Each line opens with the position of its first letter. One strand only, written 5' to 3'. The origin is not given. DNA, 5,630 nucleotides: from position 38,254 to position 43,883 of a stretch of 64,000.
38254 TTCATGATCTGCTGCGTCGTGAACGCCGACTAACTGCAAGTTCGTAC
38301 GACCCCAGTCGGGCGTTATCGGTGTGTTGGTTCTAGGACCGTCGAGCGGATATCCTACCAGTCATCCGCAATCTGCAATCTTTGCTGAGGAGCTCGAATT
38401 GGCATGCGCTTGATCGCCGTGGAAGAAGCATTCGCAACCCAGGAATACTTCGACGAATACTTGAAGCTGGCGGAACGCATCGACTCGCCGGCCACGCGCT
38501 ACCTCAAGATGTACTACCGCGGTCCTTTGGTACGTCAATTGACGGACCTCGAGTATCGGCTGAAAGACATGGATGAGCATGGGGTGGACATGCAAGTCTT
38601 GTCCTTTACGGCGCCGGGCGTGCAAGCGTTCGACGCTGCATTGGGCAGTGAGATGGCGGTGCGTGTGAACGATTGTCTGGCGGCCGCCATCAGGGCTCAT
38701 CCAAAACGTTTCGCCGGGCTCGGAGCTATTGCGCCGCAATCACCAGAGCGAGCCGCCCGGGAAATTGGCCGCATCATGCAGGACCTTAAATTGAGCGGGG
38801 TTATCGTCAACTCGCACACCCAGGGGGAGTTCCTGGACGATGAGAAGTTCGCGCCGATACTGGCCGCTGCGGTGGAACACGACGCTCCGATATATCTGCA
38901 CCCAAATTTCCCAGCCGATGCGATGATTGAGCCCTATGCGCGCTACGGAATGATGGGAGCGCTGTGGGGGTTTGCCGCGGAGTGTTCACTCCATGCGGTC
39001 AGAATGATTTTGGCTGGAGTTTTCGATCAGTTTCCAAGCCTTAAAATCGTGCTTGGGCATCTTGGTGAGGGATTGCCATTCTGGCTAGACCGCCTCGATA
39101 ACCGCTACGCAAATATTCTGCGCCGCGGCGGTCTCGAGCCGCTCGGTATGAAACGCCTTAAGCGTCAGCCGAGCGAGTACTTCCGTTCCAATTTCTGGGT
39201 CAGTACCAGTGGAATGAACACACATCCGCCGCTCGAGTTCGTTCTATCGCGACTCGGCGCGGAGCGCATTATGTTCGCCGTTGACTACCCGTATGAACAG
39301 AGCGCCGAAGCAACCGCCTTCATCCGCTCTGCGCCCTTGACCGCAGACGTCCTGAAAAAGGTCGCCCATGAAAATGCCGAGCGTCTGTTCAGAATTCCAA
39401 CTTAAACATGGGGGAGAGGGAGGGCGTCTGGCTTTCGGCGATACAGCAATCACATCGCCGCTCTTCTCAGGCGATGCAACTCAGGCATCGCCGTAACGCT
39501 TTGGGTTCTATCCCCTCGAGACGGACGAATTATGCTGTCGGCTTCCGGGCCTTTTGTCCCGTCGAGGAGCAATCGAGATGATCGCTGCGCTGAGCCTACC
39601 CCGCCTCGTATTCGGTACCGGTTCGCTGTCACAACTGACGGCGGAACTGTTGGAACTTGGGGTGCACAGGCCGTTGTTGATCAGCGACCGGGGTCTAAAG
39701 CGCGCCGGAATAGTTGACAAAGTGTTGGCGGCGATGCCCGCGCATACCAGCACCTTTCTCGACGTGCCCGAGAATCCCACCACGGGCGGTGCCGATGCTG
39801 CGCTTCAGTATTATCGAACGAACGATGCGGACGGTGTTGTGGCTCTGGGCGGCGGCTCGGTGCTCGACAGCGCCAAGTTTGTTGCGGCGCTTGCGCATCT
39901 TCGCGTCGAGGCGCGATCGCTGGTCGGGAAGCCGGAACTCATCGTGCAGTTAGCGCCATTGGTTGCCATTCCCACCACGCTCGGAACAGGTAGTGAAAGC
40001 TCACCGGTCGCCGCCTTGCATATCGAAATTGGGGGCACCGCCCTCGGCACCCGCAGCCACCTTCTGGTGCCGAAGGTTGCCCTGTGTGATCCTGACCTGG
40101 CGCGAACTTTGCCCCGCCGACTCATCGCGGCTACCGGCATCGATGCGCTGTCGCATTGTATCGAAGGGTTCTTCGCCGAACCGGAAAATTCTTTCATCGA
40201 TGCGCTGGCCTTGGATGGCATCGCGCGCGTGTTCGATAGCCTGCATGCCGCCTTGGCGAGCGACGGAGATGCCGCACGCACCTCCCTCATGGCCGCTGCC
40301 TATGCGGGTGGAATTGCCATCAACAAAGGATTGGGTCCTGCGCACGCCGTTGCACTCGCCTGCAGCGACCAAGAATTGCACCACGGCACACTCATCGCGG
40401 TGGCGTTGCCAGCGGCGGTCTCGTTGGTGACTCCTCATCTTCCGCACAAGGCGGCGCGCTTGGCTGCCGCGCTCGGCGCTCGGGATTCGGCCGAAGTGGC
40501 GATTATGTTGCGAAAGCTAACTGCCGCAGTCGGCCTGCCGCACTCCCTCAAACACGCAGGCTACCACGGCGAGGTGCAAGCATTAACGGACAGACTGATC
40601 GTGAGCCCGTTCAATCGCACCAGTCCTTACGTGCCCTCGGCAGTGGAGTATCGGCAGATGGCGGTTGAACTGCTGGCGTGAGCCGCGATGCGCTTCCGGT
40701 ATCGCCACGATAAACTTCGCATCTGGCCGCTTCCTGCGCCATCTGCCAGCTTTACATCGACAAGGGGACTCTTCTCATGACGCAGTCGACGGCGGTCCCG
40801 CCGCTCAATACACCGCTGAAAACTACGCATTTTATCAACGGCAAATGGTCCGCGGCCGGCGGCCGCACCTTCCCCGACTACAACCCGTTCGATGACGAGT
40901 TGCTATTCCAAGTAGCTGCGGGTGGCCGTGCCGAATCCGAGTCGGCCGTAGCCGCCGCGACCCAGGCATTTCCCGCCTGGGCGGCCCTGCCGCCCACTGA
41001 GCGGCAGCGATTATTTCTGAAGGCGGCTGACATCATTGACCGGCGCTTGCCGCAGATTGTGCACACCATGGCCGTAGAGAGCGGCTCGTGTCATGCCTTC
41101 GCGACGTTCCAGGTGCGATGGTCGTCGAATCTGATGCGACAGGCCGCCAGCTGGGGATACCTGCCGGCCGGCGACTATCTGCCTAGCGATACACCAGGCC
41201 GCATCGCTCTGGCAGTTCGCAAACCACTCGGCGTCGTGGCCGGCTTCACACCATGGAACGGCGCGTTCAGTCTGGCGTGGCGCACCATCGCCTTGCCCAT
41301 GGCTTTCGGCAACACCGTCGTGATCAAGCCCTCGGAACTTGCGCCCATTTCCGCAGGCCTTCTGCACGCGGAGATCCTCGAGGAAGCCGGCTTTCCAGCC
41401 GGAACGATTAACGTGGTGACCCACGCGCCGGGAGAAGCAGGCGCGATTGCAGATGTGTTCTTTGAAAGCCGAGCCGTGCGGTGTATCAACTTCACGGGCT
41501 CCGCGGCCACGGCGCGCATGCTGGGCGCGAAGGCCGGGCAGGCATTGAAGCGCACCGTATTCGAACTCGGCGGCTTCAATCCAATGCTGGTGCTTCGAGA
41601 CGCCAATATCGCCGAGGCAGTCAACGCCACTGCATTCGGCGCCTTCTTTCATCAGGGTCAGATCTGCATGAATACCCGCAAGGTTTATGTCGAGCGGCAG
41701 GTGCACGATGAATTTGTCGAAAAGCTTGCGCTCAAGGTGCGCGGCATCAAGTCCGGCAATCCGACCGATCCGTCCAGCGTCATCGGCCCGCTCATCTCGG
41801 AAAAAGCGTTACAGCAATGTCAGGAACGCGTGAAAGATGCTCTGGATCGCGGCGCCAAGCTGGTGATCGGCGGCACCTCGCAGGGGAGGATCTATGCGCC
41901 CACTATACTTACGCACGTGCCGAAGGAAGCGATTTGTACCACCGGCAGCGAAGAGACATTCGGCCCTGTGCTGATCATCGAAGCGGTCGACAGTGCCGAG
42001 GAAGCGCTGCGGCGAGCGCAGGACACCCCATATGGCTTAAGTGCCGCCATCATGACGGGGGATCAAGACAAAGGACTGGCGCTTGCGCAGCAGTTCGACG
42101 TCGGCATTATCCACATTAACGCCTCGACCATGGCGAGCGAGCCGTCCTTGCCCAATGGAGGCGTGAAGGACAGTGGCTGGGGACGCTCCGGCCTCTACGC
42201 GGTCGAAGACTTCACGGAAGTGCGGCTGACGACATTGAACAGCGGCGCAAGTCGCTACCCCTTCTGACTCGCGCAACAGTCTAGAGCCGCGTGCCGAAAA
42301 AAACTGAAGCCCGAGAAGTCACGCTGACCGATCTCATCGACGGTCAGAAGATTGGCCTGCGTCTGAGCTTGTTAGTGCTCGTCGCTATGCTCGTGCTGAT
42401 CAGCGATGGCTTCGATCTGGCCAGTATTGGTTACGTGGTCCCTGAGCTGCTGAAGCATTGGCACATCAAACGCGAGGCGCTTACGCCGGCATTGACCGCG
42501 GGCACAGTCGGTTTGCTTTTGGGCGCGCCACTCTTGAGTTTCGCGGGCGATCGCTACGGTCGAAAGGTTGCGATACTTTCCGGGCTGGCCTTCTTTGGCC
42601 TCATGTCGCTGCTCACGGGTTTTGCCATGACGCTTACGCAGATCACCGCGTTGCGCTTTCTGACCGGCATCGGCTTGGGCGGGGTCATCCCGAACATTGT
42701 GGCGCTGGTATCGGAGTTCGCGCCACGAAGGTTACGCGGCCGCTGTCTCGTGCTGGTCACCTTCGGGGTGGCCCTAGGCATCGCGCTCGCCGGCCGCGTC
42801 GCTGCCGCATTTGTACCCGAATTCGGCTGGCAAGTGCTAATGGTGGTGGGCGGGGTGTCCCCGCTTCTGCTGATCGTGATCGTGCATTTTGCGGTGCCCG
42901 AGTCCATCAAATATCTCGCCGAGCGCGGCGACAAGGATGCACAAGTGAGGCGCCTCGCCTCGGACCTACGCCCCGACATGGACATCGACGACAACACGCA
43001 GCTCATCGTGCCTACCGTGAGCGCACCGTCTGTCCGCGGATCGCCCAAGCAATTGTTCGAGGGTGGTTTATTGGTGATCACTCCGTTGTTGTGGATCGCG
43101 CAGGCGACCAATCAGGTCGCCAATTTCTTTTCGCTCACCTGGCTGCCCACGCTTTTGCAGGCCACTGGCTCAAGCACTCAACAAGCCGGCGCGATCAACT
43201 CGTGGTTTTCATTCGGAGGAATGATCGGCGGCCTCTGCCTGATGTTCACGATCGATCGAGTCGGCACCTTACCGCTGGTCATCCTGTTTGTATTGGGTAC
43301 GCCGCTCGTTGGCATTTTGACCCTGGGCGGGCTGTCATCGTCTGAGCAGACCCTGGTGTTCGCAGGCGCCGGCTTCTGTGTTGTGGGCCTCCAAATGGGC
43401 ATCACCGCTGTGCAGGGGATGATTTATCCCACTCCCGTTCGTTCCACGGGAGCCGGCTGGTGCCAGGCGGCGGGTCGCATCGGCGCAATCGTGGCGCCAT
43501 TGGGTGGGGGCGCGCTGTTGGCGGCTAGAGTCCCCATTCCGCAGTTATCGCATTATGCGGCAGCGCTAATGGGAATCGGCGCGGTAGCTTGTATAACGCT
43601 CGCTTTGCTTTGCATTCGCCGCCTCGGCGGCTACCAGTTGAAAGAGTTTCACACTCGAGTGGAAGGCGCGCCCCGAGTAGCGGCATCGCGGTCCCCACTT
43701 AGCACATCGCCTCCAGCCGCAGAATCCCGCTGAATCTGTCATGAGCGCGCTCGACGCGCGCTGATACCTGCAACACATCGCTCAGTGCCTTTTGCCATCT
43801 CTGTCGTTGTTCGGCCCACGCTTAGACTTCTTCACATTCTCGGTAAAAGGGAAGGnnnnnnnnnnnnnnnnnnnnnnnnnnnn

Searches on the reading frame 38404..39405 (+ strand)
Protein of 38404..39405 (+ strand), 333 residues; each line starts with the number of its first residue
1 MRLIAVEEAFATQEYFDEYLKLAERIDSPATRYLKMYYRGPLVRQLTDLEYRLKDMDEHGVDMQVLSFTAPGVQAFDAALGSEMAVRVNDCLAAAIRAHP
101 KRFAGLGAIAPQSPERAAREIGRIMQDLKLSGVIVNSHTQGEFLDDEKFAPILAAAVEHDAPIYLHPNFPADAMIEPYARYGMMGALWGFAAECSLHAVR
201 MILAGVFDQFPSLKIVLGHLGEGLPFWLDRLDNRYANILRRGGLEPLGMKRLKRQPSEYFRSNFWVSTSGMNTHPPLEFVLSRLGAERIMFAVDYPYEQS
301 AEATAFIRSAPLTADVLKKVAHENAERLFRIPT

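Call 9: search_protein_families(library=pfam, proteins=[window:38404-39405:+], max_evalue=0.00001)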
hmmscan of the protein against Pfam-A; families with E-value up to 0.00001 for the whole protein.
window:38404-39405:+ (333 aa): 1 family
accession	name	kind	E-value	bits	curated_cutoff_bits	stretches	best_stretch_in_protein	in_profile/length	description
PF04909.20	Amidohydro_2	-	9.8e-43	147.4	26.4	1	46-331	18-289/289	Amidohydrolase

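Call 17: search_protein_families(library=ncbifam, proteins=[window:38404-39405:+], max_evalue=1e-8)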
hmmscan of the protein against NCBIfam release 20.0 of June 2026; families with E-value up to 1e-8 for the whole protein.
window:38404-39405:+ (333 aa): 0 families

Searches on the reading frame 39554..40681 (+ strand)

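Call 9: search_protein_families(library=pfam, proteins=[window:39554-40681:+], max_evalue=0.00001)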
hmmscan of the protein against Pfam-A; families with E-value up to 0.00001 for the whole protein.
window:39554-40681:+ (375 aa): 3 families
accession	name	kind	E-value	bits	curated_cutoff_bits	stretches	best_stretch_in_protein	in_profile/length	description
PF00465.25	Fe-ADH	-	3e-38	131.5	31.3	1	17-180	3-168/168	Iron-containing alcohol dehydrogenase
PF25137.1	ADH_Fe_C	-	3.2e-19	69.8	27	1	192-340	2-159/194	Fe-containing alcohol dehydrogenase family, C-terminal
PF13685.12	Fe-ADH_2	-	1.2e-08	35.6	28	1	19-117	1-100/149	Iron-containing alcohol dehydrogenase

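Call 17: search_protein_families(library=ncbifam, proteins=[window:39554-40681:+], max_evalue=1e-8)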
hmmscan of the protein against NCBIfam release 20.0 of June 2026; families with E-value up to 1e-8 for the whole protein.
window:39554-40681:+ (375 aa): 13 families
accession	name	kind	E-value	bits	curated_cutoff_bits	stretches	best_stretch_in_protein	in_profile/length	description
NF058672.1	4HyButDHCUPNE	equivalog_domain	5.3e-85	285.9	500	1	15-370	7-374/378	4-hydroxybutyrate dehydrogenase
NF041833.1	Fe_ADH_ErcA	equivalog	1.2e-49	169.5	550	1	15-352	8-360/382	alcohol dehydrogenase-like regulatory protein ErcA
NF053866.1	CholDhdGbsBBac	equivalog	1.3e-46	159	550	1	14-310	13-319/392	choline dehydrogenase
TIGR02638.1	lactal_redase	equivalog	8.9e-42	143.2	523.15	1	18-337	9-345/379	lactaldehyde reductase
NF007911.0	PRK10624.1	equivalog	2e-39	135.7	537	1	20-336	13-343/382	lactaldehyde reductase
NF010378.0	PRK13805.1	equivalog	2e-39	135.1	951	1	18-294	465-759/872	bifunctional acetaldehyde-CoA/alcohol dehydrogenase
TIGR03405.1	Phn_Fe-ADH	equivalog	1.2e-34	119.7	423.7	1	19-347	8-342/355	iron-containing alcohol dehydrogenase PsrA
NF050025.1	SulfAcetaldRedSarD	equivalog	3e-33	115.2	700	1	14-320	7-320/385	sulfoacetaldehyde reductase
NF011998.0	PRK15454.1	equivalog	1e-32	113.3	556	1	13-338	24-358/395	ethanolamine utilization ethanol dehydrogenase EutG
NF007363.0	PRK09860.1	equivalog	2.4e-28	99.4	581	1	19-308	13-308/383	L-threonine dehydrogenase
NF041822.1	daptide_DH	equivalog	5.1e-23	81.5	300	1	42-238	5-210/363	daptide-type RiPP biosynthesis dehydogenase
TIGR04266.1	NDMA_methanol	equivalog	3.4e-21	75.5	625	1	15-313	16-324/420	NDMA-dependent methanol dehydrogenase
NF011717.0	PRK15138.1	equivalog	3.4e-20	72.5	645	1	17-248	11-247/387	alcohol dehydrogenase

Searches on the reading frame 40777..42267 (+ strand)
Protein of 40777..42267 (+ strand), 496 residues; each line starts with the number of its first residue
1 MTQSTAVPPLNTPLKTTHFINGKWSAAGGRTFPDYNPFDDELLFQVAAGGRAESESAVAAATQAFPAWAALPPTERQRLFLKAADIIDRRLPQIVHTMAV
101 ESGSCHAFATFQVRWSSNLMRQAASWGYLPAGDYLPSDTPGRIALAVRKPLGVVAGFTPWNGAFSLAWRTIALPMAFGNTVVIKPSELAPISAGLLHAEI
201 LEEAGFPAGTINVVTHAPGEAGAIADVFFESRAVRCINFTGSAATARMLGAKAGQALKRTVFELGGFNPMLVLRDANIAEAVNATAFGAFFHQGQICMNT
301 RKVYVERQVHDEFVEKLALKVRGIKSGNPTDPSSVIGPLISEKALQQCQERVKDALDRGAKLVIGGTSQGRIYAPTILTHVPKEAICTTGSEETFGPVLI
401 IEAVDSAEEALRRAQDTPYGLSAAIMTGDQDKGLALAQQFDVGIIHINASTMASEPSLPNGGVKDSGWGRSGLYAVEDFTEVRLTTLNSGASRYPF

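Call 9: search_protein_families(library=pfam, proteins=[window:40777-42267:+], max_evalue=0.00001)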
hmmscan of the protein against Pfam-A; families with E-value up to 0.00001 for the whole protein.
window:40777-42267:+ (496 aa): 1 family
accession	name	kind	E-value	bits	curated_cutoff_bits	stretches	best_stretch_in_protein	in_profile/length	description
PF00171.27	Aldedh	-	2.4e-133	445.5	23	1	24-483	1-459/461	Aldehyde dehydrogenase family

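Call 17: search_protein_families(library=ncbifam, proteins=[window:40777-42267:+], max_evalue=1e-8)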
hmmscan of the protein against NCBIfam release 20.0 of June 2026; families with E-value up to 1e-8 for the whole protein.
window:40777-42267:+ (496 aa): 40 families (the best 25 are shown)
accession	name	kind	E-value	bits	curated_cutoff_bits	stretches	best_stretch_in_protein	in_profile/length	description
TIGR02299.1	HpaE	equivalog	4.1e-97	325.8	638.35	1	17-491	2-480/488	5-carboxymethyl-2-hydroxymuconate semialdehyde dehydrogenase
NF040648.1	lactal_redase_Meth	equivalog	2.7e-95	320.1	650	1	19-487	2-462/463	lactaldehyde dehydrogenase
TIGR01804.1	BADH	equivalog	5.4e-94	315.3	668.6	1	19-482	1-466/467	betaine-aldehyde dehydrogenase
TIGR01780.1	SSADH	subfamily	9.5e-94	314.8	646.35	1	35-482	2-447/448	succinate-semialdehyde dehydrogenase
NF010000.0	PRK13473.1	subfamily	2.2e-91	306.9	615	1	16-484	3-469/475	aminobutyraldehyde dehydrogenase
NF009725.0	PRK13252.1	equivalog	3.7e-90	302.7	593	1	15-486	6-478/488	betaine-aldehyde dehydrogenase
NF006916.0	PRK09407.1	equivalog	5e-89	299.3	521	1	23-483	27-488/526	succinic semialdehyde dehydrogenase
NF042993.1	AlphKGSA_gudD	equivalog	1.9e-87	294.1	770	1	17-483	5-476/481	alpha-ketoglutaric semialdehyde dehydrogenase GucD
TIGR03216.1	OH_muco_semi_DH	equivalog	5.4e-87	292.4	693.25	1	17-483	2-475/481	2-hydroxymuconic semialdehyde dehydrogenase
NF045735.1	PaDhStyDPseudo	equivalog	8.3e-87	291.8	850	1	15-483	2-477/483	phenylacetaldehyde dehydrogenase StyD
NF045736.1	PaDhStyDRhodo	equivalog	1.6e-86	290.8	800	1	15-481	2-471/479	phenylacetaldehyde dehydrogenase StyD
NF008415.0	PRK11241.1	equivalog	2e-82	277.4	828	1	16-484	11-477/482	NADP-dependent succinate-semialdehyde dehydrogenase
NF007497.0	PRK10090.1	equivalog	1.6e-81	274.6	500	1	14-479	5-469/480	aldehyde dehydrogenase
NF052305.1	DioxValDhHalo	equivalog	6.3e-79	266.1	750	1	16-467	5-458/483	2,5-dioxovalerate dehydrogenase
TIGR03250.1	PhnAcAld_DH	equivalog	1.2e-74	251.7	635.65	1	35-486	22-469/472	phosphonoacetaldehyde dehydrogenase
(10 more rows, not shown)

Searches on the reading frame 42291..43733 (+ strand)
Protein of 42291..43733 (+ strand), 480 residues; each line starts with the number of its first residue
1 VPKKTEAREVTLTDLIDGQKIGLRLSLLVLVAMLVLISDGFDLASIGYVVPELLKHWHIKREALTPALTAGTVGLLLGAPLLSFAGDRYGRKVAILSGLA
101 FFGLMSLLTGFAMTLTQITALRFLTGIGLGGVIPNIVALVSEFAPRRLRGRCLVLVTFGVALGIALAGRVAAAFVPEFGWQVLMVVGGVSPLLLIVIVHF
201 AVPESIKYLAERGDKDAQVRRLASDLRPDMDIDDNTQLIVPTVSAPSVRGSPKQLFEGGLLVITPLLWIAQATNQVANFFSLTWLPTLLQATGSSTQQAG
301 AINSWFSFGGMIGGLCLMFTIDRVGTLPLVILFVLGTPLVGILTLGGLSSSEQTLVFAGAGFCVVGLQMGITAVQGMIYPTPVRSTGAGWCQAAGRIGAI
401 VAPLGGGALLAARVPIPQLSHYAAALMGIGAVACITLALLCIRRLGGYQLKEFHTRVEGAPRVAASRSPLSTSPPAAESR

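Call 9: search_protein_families(library=pfam, proteins=[window:42291-43733:+], max_evalue=0.00001)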
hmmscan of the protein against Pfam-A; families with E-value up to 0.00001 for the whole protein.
window:42291-43733:+ (480 aa): 2 families
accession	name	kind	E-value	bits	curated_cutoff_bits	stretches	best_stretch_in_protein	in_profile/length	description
PF07690.21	MFS_1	-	9.4e-37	127.1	33.4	2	33-207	2-177/347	Major Facilitator Superfamily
PF00083.30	Sugar_tr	-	4.6e-27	95.4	22.3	1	69-258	53-248/452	Sugar (and other) transporter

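Call 17: search_protein_families(library=ncbifam, proteins=[window:42291-43733:+], max_evalue=1e-8)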
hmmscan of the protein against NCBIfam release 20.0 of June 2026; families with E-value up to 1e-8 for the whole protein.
window:42291-43733:+ (480 aa): 17 families
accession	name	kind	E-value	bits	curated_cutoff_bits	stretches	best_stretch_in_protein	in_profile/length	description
TIGR00895.1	2A0115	subfamily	1e-92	311.1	418.55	1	13-410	3-398/398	aromatic acid/H+ symport family MFS transporter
NF053517.1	HbztTptrPcaK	equivalog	2.7e-69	234.2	770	1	14-421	6-412/437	4-hydroxybenzoate transporter PcaK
NF008586.0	PRK11551.1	equivalog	1.8e-62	211.6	410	1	26-438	14-396/406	3-(3-hydroxy-phenyl)propionate transporter MhpT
TIGR00898.1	2A0119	subfamily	4.3e-31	108.3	550.75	1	69-432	133-491/506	cation transport protein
TIGR00891.1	2A0112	subfamily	3.3e-27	95.6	552.9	1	31-426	16-398/405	sialate:H+ symport family MFS transporter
TIGR00879.1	SP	subfamily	3.6e-23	81.9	237.8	1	26-378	56-435/510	sugar porter family MFS transporter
NF003024.0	PRK03893.1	subfamily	4.1e-22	78.6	604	1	31-218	25-211/497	sialate:H+ symport family MFS transporter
TIGR00893.1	2A0114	subfamily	1.6e-19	70.2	395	1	45-437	12-398/399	D-galactonate transporter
TIGR01299.1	synapt_SV2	subfamily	3.1e-13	48.5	637.3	1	28-184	168-324/742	synaptic vesicle protein SV2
NF008963.0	PRK12307.1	equivalog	3.2e-13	49.6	637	1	31-212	22-202/426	MFS transporter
TIGR00881.1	2A0104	subfamily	1.6e-11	43.9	407.75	1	77-194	45-163/379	phosphoglycerate transporter protein PgtP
TIGR00880.1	2_A_01_02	superfamily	9.6e-11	42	131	1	73-204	9-140/141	multidrug resistance protein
NF052357.1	GlucTporGlcPStph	equivalog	2.7e-10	39.7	750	1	70-234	50-212/445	glucose transporter GlcP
NF008270.1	PRK11043.1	equivalog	1e-09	38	430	1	56-207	34-185/382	purine nucleoside transporter PunC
NF000089.1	qac_MFS_AB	exception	3.5e-09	36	900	1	79-205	72-198/514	QacA/B family quaternary ammonium compound efflux MFS transporter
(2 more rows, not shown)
